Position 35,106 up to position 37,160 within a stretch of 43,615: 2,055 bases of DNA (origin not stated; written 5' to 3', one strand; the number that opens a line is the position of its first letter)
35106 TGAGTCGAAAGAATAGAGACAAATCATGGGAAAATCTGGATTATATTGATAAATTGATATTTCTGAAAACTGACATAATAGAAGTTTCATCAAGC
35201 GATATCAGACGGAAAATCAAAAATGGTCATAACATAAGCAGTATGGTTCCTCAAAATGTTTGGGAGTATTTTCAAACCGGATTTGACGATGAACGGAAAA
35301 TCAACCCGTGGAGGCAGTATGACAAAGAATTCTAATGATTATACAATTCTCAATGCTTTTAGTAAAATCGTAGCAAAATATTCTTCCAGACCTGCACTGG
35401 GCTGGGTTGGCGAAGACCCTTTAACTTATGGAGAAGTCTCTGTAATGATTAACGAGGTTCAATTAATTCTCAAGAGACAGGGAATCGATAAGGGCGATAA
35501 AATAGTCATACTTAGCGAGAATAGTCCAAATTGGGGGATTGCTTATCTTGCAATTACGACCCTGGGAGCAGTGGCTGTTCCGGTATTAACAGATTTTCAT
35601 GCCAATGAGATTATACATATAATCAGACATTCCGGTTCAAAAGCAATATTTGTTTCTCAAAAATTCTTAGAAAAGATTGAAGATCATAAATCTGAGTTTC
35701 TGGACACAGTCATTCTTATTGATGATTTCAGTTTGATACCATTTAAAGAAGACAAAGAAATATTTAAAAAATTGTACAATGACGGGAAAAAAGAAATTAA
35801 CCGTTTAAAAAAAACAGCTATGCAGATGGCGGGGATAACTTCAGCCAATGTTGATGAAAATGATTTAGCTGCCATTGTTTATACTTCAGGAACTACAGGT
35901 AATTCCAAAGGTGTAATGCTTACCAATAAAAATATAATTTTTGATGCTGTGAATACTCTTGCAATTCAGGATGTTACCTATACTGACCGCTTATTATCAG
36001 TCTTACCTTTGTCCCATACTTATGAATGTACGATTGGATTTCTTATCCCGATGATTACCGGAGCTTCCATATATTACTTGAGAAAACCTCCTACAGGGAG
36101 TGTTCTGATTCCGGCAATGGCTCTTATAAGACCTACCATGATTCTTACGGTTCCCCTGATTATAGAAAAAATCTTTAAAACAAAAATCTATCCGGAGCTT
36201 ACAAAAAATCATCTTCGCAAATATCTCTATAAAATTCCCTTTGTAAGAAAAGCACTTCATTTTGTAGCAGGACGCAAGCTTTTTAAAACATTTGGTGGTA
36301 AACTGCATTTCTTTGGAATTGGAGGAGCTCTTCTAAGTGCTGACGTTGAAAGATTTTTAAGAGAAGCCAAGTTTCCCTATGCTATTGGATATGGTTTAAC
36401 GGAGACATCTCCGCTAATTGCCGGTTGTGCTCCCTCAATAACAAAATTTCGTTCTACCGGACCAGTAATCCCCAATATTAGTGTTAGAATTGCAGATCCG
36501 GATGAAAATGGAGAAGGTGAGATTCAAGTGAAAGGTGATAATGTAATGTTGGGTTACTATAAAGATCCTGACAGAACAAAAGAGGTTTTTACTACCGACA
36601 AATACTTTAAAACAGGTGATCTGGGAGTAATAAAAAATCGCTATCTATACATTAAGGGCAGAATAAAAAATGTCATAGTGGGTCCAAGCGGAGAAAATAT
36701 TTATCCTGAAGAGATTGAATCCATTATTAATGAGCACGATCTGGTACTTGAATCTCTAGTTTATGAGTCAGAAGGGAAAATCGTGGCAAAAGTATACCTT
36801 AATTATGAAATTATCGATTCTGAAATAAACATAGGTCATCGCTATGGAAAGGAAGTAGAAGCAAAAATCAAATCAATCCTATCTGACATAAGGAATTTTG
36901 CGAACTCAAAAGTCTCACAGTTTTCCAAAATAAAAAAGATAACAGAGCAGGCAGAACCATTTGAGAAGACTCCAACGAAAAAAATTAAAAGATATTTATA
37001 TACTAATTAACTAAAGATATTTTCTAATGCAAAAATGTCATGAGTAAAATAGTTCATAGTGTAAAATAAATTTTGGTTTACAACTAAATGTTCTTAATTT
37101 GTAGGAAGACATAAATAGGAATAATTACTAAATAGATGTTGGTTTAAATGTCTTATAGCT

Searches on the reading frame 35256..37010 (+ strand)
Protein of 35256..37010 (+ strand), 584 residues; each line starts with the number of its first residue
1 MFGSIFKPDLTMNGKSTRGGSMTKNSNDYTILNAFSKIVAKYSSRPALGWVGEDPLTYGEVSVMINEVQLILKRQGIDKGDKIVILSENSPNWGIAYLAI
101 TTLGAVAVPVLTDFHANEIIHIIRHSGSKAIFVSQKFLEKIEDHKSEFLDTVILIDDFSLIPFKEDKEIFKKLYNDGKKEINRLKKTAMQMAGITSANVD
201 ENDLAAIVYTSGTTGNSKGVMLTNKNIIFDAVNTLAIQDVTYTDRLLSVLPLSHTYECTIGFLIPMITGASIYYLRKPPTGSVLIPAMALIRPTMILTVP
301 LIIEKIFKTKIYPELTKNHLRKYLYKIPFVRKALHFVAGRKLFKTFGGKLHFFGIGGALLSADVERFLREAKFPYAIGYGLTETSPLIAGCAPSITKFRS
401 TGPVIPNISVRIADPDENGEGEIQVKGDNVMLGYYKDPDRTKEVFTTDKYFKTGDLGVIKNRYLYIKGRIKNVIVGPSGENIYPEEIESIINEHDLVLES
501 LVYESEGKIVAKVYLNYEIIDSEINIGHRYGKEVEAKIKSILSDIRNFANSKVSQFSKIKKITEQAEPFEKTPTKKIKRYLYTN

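Call 11: search_protein_families(library=pfam, proteins=[window:35256-37010:+], max_evalue=0.001)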
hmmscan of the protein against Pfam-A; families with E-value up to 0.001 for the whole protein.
window:35256-37010:+ (584 aa): 1 family
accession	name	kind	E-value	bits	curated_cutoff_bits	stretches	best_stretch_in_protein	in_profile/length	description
PF00501.34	AMP-binding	-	6.7e-71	239.5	29.9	1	37-435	3-384/384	AMP-binding enzyme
